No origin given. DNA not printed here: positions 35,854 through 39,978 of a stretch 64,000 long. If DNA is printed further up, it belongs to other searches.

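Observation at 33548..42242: AraC regulator divergent from an operon built around an orphan Verru_Chthon cassette protein A-like giant pseudopilin, with no B/C/D pilin-like partners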

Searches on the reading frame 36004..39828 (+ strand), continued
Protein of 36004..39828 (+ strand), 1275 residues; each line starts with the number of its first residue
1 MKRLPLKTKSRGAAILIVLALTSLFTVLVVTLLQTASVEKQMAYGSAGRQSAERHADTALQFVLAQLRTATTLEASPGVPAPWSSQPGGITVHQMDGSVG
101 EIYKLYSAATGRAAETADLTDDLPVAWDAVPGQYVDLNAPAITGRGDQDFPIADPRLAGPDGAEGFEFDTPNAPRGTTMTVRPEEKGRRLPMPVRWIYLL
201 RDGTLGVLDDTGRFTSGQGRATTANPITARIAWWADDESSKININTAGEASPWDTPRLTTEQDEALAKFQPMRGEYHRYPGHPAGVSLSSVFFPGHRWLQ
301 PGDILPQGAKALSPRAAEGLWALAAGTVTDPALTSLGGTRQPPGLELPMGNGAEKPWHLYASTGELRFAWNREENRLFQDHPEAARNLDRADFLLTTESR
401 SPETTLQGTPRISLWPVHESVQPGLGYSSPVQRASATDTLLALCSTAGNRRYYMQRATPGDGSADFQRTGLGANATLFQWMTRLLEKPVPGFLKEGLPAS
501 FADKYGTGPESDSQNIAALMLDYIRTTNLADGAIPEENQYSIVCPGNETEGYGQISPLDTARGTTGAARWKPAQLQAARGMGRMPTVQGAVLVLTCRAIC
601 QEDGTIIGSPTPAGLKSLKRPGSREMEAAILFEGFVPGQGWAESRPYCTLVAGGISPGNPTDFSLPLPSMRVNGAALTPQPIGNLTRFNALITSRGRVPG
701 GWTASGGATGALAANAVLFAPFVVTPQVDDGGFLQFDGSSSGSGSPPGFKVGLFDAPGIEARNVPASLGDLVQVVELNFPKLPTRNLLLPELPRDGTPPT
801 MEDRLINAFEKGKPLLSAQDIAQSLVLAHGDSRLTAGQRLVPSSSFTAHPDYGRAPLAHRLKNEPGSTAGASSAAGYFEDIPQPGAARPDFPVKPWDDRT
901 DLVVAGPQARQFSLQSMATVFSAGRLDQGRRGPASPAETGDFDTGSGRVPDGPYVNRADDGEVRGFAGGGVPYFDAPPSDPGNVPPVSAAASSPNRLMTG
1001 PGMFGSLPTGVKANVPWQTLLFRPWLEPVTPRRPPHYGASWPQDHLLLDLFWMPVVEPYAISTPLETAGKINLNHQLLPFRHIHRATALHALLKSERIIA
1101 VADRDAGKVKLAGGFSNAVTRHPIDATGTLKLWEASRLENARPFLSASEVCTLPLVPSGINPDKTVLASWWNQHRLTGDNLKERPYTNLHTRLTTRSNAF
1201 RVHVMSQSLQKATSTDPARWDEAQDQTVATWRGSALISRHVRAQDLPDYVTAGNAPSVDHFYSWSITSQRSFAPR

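Call 57: predict_structure(alignment_id=A3)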
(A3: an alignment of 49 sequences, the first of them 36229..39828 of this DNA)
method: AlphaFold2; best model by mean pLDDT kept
length: 1200 residues; sequences in the alignment: 49
mean_pLDDT: 91.0   pTM: 0.92
mean pLDDT of the five models: 91.0, 90.0, 89.5, 88.9, 88.6
residues with pLDDT >= 90: 911; 70-90: 242; 50-70: 35; < 50: 12
segments of 3 or more residues with pLDDT < 50: 275-278, 795-798
pLDDT, mean of each block of 10 residues (from residue 1): 72 96 96 95 92 95 91 92 92 94 72 92 96 94 93 97 98 94 95 92 95 97 93 94 93 85 88 54 85 90 95 96 96 95 92 85 93 95 93 93 95 94 95 93 97 89 88 89 93 93 93 95 94 95 92 95 84 93 91 91 92 93 85 81 94 75 76 92 91 95 88 93 95 92 95 93 94 93 87 53 86 81 90 83 92 91 90 91 85 90 88 86 93 95 93 69 94 97 92 97 96 97 96 92 96 97 95 97 96 95 92 96 97 95 93 95 94 89 93 82
secondary structure, 60 per line:
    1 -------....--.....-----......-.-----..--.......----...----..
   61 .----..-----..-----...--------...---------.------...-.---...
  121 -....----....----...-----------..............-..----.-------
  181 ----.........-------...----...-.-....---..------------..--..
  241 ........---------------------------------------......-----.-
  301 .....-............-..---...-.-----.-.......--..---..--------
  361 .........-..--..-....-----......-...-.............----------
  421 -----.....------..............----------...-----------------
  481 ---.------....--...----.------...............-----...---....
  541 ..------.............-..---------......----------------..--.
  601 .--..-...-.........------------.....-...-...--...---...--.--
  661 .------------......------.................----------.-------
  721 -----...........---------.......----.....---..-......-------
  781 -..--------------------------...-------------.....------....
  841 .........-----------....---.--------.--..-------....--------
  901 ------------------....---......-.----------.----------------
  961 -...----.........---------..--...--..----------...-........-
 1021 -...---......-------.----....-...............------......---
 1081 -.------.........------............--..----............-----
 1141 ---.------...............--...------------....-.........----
elements in order (helices of 4 or more, strands of 3 or more residues): E8-11 E14-18 E24-29 H41-47 E59-61 E91-93 E118-120 E122-125 E130-133 E138-140 E152-162 H186-193 H214-217 H239-248 H288-292 H301-305 H307-318 E325-327 E337-343 H361-369 E378-381 H387-392 H398-410 H426-430 H437-450 H491-494 E511-525 E531-533 H537-542 E549-561 E574-579 H611-619 E632-636 E642-644 E647-649 E674-679 H686-695 E696-702 H726-736 E746-752 H757-761 E771-773 E826-830 E837-841 H842-849 H861-864 H889-892 H919-922 H926-931 H969-975 E991-993 E1008-1010 H1012-1019 E1022-1024 H1028-1033 E1046-1049 H1051-1065 H1072-1077 H1089-1097 H1104-1115 E1124-1135 E1151-1165 H1183-1186 E1188-1196

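Call 62: fold_search(model_id=the predicted structure, library=pdb)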
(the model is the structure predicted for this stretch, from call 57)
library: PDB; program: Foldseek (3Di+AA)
matches with E <= 10: 91; with E <= 0.001: 0
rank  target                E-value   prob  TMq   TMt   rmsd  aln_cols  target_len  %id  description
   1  3ci0_K                8.9e-01  0.41  0.04  0.17   5.3        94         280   14  The Crystal Structure of the GspK-GspI-GspJ complex from enterotoxigenic Escherichia coli Type 2 Secretion System (released 2008-04-29)
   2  3gf8                  9.4e-01  0.01  0.03  0.08  19.9       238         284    7  Crystal structure of putative polysaccharide binding proteins (DUF1812) (NP_809975.1) from BACTEROIDES THETAIOTAOMICRON  (released 2009-03-24)
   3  3arb_D                1.5e+00  0.04  0.06  0.21  11.6       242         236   10  Ternary crystal structure of the NKT TCR-CD1d-alpha-galactosylceramide analogue-OCH (released 2011-03-30)
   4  4pj6_B                1.7e+00  0.02  0.04  0.05  16.8       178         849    8  Crystal Structure of Human Insulin Regulated Aminopeptidase with Lysine in Active Site (released 2014-12-03)
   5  7sb4_B                1.7e+00  0.01  0.04  0.04  17.2       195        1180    6  Structure of OC43 spike in complex with polyclonal Fab2 (Donor 1412) (released 2022-05-04)
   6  7rdv_D                1.8e+00  0.04  0.06  0.18   8.7       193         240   11  TFH TCR bound to MHC Class II IAd presenting aggrecan epitope (released 2022-07-27)
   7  8ez0_A                2.1e+00  0.01  0.03  0.05  31.6       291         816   10  Cryo-EM structure of 4 insulins bound full-length mouse IR mutant with physically decoupled alpha CTs (C684S/C685S/C68 (released 2022-11-09)
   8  7stk_B                2.1e+00  0.00  0.03  0.04  31.8       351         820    9  Full-length insulin receptor bound with unsaturated insulin WT (2 insulins bound) asymmetric conformation (Conformatio (released 2022-03-30)
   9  8v57_C                2.4e+00  0.11  0.03  0.27   8.5        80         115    9  Complex of murine cathepsin K with bound cystatin C inhibitor (released 2024-10-09)
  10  2vlr_E                2.5e+00  0.04  0.06  0.22  12.2       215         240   11  The Structural Dynamics and Energetics of an Immunodominant T-cell Receptor are Programmed by its Vbeta Domain (released 2008-01-22)
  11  8ofb                  2.5e+00  0.01  0.03  0.04  15.5       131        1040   11  Crystal Structure of T. maritima reverse gyrase with a minimal latch, hexagonal form (released 2023-04-26)
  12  4ldb_B                2.6e+00  0.02  0.02  0.08  16.8        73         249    4  Crystal Structure of Ebola Virus VP40 Dimer (released 2013-08-21)
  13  6c29_A                2.8e+00  0.01  0.04  0.12  12.8       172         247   11  Crystal structure of the N-terminal periplasmic domain of ScsB from Proteus mirabilis (released 2018-03-07)
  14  4les                  3.1e+00  0.04  0.06  0.28  10.1       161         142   10  2.2 Angstrom Crystal Structure of Conserved Hypothetical Protein from Bacillus anthracis. (released 2013-08-07)
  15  4owz_A                3.2e+00  0.05  0.03  0.18  11.4        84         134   12  Structure of ECP/H15A mutant. (released 2015-03-04)
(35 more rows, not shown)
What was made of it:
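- On T2SS minor pseudopilin GspK (NF037980): Foldseek ranks GspK 3ci0_K first, but at E 0.89, prob 0.41, over 94 columns (call 62).
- GspK is the top PDB fold hit (call 62).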

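Call 78: search_protein_families(library=pfam, proteins=[L022:14432-17194:+, L022:17269-18090:+, L022:18575-20155:+, L022:21601-22683:+, L022:22794-23795:+, L082:14912-16198:+, L082:6273-7523:-, L084:6936-7640:+], max_evalue=0.001)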
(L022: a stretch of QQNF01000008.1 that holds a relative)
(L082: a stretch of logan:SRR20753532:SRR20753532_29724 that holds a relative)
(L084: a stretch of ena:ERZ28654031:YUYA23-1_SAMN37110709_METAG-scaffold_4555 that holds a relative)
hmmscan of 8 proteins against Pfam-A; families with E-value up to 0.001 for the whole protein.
L022:14432-17194:+ (921 aa): 1 family
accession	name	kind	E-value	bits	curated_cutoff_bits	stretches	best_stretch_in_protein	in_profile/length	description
PF12951.13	PATR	-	4e-07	30.4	27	1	772-801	1-29/30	Passenger-associated-transport-repeat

L022:17269-18090:+ (274 aa): 0 families

L022:18575-20155:+ (527 aa): 1 family
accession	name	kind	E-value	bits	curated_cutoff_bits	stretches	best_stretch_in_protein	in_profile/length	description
PF00561.26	Abhydrolase_1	-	4.5e-13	49.9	25.8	1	178-476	2-225/245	alpha/beta hydrolase fold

L022:21601-22683:+ (361 aa): 1 family
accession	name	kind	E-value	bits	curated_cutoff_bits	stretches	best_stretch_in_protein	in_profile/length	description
PF01264.26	Chorismate_synt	-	1.6e-130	435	27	1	9-354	1-327/327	Chorismate synthase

L022:22794-23795:+ (334 aa): 0 families

L082:14912-16198:+ (429 aa): 0 families

L082:6273-7523:- (417 aa): 0 families

L084:6936-7640:+ (235 aa): 1 family
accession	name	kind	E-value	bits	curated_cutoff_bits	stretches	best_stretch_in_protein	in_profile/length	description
PF07589.16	PEP-CTERM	-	0.00042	20.7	20.7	0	213-234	1-24/24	PEP-CTERM motif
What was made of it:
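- On PEP-CTERM proteins (PF07589): The L084 orthologue reaches 20.7 bits (call 78).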

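Call 88: search_protein_families(library=ncbifam, proteins=[L070:14035-14556:+, L070:14563-15792:+, L070:15752-16447:+, L009:13978-15984:-], max_evalue=0.001)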
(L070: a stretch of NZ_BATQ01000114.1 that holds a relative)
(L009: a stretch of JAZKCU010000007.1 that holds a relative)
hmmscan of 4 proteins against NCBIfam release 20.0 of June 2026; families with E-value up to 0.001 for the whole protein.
L070:14035-14556:+ (174 aa): 2 families
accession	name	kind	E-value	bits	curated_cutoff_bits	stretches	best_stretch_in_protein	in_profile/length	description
TIGR02598.1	TIGR02598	subfamily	4.7e-58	195.7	51.4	1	24-173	1-151/151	Verru_Chthon cassette protein B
NF041013.1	T4P_ComGE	equivalog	3.4e-05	23.9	49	1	23-77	4-58/83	competence type IV pilus minor pilin ComGE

L070:14563-15792:+ (410 aa): 9 families
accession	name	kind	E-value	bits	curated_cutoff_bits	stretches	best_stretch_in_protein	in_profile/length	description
TIGR02599.1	TIGR02599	subfamily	4.5e-99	332.1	256.5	1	33-404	1-361/361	Verru_Chthon cassette protein C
NF041013.1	T4P_ComGE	equivalog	4e-06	26.8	49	1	31-89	3-58/83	competence type IV pilus minor pilin ComGE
TIGR02532.1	IV_pilin_GFxxxE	domain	1.2e-05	24.9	16.3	1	32-53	2-23/24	prepilin-type N-terminal cleavage/methylation domain-containing protein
NF038304.1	EPS_HpsC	equivalog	2.6e-05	23.9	200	1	26-106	15-89/318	hormogonium polysaccharide secretion pseudopilin HpsC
TIGR01711.1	gspJ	equivalog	0.00014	21.8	64.85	1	32-94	1-63/192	type II secretion system minor pseudopilin GspJ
NF041002.1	pilin_ComGF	equivalog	0.00041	20.6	80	1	32-90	2-58/139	competence type IV pilus minor pilin ComGF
NF007848.0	PRK10557.1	equivalog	0.0005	19.4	120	1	28-91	7-70/192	prepilin peptidase-dependent protein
NF040982.1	ComGD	equivalog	0.00054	20.4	70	1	32-85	2-54/139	competence type IV pilus minor pilin ComGD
TIGR01707.1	gspI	equivalog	0.00076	19.9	44.35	0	33-94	1-55/101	type II secretion system minor pseudopilin GspI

L070:15752-16447:+ (232 aa): 8 families
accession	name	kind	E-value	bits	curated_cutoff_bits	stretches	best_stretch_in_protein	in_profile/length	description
TIGR02596.1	TIGR02596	subfamily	6.3e-73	245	70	1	37-232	1-196/196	Verru_Chthon cassette protein D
TIGR01708.2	typeII_sec_gspH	equivalog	1.3e-08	35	80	1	36-96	3-64/169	type II secretion system minor pseudopilin GspH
NF041775.1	typeIV_PilA_Myxo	equivalog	1.8e-06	28.1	400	1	35-113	11-85/214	type IV pilin protein PilA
TIGR02532.1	IV_pilin_GFxxxE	domain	2e-06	27.4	16.3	1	36-55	3-22/24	prepilin-type N-terminal cleavage/methylation domain-containing protein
TIGR01710.1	typeII_sec_gspG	equivalog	1.6e-05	24.9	88.85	1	36-91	2-57/134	type II secretion system major pseudopilin GspG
NF040999.1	pilin_ComGC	equivalog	0.00014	22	75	1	36-57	3-24/84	competence type IV pilus major pilin ComGC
NF007800.0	PRK10506.1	equivalog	0.0002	21.2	158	1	32-77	6-52/163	prepilin peptidase-dependent protein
NF007862.0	PRK10574.1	equivalog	0.00042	20.5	138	1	35-57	5-27/145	prepilin peptidase-dependent pilin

L009:13978-15984:- (669 aa): 2 families
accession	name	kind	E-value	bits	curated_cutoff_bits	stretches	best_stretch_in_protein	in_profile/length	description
NF045925.1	3-sucCA_synth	equivalog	3.4e-10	39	800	1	327-555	59-261/498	3-succinylated cholic acid synthase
NF009622.0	PRK13128.1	equivalog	0.0001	21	443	1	308-497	5-186/518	D-aminopeptidase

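Call 104: search_protein_families(library=pfam, proteins=[L018:6238-8667:-, L034:7045-9705:-, L018:8793-9671:+, L004:2628-6368:+, L004:6349-9960:+], max_evalue=0.001)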
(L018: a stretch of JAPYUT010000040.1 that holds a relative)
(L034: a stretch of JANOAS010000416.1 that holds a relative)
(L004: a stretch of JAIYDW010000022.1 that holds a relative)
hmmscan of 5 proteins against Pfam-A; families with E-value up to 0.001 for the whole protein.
L018:6238-8667:- (810 aa): 0 families

L034:7045-9705:- (887 aa): 0 families

L018:8793-9671:+ (293 aa): 0 families

L004:2628-6368:+ (1247 aa): 1 family
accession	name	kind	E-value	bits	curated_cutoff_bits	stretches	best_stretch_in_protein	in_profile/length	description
PF05345.18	He_PIG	-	1.9e-27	96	24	3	626-705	8-95/96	Putative Ig domain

L004:6349-9960:+ (1204 aa): 1 family
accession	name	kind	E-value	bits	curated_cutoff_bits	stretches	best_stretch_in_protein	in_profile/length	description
PF05345.18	He_PIG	-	1.1e-34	119.2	24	4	585-662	8-95/96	Putative Ig domain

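Call 112: search_protein_families(library=padloc, proteins=[window:36004-39828:+], max_evalue=0.001)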
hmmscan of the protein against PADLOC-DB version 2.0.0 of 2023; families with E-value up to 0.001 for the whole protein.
window:36004-39828:+ (1275 aa): 0 families
